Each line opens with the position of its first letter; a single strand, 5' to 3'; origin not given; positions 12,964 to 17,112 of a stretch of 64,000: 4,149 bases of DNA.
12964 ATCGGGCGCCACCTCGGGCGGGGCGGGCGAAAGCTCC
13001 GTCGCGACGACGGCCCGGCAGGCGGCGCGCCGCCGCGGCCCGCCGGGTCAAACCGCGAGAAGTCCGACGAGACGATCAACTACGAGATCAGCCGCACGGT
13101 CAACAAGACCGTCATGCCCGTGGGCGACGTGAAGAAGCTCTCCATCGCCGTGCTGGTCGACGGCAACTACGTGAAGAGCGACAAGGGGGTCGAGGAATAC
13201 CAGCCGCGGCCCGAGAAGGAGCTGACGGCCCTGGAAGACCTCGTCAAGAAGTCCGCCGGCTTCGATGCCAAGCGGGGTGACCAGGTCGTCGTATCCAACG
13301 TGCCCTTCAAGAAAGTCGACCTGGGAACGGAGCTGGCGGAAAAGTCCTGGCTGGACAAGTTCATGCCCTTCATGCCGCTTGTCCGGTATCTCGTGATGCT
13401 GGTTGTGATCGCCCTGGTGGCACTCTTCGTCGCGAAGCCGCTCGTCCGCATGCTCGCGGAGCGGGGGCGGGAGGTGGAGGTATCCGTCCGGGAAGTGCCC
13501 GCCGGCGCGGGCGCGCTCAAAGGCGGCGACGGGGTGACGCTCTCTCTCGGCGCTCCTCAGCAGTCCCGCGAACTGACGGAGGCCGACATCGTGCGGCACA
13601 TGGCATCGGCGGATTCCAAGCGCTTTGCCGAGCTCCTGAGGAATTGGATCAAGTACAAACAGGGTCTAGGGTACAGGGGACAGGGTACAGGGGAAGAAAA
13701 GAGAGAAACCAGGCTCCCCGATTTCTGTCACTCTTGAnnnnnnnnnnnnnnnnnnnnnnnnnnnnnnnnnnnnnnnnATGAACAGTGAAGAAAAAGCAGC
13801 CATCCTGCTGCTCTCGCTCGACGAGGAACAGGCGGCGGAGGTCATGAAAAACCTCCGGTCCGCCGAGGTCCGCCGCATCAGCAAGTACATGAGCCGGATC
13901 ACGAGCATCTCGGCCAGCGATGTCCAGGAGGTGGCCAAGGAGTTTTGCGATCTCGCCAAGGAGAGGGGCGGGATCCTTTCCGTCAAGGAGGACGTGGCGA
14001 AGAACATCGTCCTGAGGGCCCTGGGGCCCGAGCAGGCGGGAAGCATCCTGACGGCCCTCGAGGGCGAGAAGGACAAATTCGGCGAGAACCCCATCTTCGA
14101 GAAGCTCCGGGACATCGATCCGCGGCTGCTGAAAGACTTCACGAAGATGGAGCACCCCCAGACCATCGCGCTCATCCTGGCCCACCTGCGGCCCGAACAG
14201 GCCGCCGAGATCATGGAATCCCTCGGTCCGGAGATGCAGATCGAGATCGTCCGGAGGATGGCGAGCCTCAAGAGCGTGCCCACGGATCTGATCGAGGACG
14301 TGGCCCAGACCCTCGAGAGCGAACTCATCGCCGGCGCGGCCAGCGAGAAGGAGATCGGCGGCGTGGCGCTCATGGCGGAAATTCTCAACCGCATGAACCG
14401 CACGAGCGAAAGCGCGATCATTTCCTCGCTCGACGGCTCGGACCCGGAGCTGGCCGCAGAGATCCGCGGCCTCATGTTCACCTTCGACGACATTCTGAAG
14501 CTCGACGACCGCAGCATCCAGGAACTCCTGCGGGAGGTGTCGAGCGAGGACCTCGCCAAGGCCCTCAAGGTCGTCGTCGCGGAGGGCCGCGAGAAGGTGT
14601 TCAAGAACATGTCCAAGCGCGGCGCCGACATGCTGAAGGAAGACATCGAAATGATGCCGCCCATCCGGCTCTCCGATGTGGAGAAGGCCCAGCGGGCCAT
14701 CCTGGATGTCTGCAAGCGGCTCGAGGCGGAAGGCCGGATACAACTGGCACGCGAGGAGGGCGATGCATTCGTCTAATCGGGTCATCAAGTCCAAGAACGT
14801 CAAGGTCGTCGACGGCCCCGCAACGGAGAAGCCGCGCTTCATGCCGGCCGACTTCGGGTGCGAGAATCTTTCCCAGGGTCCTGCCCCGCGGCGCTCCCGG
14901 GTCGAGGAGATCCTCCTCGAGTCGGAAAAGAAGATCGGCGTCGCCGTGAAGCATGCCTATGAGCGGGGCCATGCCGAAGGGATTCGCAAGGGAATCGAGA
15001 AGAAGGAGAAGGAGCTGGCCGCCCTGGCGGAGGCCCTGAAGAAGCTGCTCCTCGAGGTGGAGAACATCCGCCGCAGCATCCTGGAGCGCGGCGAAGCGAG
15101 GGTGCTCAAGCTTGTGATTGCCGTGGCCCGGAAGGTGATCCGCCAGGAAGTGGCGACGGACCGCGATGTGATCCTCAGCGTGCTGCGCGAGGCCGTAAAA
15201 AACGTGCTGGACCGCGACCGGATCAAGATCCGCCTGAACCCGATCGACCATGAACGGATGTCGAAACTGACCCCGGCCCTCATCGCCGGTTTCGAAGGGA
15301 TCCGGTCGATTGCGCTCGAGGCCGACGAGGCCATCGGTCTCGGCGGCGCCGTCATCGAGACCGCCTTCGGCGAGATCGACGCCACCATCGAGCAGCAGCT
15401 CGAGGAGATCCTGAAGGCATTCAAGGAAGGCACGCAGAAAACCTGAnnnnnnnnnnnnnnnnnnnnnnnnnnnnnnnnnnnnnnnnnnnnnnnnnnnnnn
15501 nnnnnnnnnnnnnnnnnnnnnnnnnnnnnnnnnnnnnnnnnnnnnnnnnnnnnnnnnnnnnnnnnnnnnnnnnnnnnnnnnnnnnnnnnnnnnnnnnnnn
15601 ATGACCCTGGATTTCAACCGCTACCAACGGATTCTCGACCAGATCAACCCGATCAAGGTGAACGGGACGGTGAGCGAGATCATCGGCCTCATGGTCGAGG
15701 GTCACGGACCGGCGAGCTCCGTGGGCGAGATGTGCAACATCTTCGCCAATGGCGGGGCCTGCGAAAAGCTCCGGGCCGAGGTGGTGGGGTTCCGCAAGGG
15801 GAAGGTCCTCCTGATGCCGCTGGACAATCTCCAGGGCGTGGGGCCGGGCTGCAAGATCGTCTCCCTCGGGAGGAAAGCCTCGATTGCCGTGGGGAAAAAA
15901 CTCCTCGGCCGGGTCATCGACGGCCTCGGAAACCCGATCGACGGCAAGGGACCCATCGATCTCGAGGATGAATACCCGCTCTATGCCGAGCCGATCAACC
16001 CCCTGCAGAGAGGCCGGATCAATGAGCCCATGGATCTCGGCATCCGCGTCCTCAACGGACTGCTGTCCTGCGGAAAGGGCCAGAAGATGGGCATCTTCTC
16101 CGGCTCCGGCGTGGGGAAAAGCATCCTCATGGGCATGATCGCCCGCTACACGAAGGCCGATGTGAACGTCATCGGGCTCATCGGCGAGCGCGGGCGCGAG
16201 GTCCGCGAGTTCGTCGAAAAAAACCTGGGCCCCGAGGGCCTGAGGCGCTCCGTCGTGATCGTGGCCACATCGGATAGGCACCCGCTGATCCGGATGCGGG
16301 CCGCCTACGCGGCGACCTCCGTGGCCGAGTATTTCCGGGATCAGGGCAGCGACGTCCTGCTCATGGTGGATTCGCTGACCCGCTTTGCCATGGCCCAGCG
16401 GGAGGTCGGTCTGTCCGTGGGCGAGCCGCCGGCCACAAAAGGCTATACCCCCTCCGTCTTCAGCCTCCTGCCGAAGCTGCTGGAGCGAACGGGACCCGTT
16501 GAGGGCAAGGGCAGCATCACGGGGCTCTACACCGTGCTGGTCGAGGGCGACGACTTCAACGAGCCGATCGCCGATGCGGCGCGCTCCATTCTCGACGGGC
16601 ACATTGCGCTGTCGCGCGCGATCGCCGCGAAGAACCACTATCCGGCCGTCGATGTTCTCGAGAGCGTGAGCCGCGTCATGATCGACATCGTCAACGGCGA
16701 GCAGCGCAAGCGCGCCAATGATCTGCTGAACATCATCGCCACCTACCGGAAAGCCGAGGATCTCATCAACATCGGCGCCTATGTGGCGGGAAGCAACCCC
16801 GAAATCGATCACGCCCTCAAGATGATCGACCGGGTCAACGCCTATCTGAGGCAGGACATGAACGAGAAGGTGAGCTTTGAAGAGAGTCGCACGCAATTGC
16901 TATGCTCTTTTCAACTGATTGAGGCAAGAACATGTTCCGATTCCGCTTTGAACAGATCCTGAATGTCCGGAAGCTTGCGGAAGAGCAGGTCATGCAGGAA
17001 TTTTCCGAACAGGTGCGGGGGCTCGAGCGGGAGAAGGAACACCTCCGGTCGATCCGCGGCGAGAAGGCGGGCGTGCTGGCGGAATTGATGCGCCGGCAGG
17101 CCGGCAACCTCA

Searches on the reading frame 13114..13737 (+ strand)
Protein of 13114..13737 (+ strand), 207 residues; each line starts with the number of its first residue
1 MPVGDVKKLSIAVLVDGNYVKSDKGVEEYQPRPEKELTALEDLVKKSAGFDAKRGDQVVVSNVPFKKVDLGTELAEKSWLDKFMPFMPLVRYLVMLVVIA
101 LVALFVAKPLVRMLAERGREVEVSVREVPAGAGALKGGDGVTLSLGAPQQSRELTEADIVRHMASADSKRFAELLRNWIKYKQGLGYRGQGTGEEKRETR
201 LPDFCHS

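Call 56: search_protein_families(library=pfam, max_evalue=0.00001, proteins=[window:13114-13737:+])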
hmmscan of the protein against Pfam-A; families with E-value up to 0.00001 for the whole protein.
window:13114-13737:+ (207 aa): 1 family
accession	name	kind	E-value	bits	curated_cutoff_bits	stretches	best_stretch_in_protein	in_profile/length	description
PF08345.17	YscJ_FliF_C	-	1.3e-16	61.8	23.8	1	2-65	93-147/147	Flagellar M-ring protein C-terminal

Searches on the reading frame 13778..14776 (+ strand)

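Call 56: search_protein_families(library=pfam, max_evalue=0.00001, proteins=[window:13778-14776:+])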
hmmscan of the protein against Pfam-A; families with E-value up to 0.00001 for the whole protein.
window:13778-14776:+ (332 aa): 4 families
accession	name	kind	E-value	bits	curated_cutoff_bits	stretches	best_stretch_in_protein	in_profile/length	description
PF01706.21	FliG_C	-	8.8e-48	161.5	23.3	1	217-323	2-108/108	FliG C-terminal domain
PF14842.11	FliG_N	-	1.4e-34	119.2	25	2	1-98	2-99/104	FliG N-terminal domain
PF14841.11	FliG_M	-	1.4e-30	105.7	25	1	115-185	1-71/76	FliG middle domain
PF03448.22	MgtE_N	-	1.1e-10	42.4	25.9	0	126-218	2-85/102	MgtE intracellular N domain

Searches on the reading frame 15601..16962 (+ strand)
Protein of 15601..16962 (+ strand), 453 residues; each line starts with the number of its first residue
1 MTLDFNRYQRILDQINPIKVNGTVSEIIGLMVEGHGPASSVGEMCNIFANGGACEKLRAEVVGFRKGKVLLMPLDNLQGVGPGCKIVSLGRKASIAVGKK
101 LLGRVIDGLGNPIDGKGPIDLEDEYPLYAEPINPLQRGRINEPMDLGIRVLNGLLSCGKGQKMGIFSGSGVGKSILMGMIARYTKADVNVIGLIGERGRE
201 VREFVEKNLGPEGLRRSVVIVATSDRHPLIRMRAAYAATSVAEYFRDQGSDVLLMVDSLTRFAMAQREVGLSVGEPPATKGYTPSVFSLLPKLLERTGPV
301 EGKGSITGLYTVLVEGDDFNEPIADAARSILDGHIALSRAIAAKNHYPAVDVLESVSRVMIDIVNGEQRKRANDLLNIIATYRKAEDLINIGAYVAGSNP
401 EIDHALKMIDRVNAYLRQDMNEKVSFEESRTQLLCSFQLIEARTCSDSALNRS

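Call 56: search_protein_families(library=pfam, max_evalue=0.00001, proteins=[window:15601-16962:+])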
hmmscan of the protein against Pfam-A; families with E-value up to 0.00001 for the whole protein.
window:15601-16962:+ (453 aa): 3 families
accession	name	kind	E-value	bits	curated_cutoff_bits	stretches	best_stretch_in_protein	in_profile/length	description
PF00006.31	ATP-synt_ab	-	7.6e-90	300.7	29.5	1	147-357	1-213/213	ATP synthase alpha/beta family, nucleotide-binding domain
PF18269.6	T3SS_ATPase_C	-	7.1e-26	90.3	22.7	1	364-433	1-70/72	T3SS EscN ATPase C-terminal domain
PF02874.29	ATP-synt_ab_N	-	1.4e-06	29.1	20.9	1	24-90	1-69/69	ATP synthase alpha/beta family, beta-barrel domain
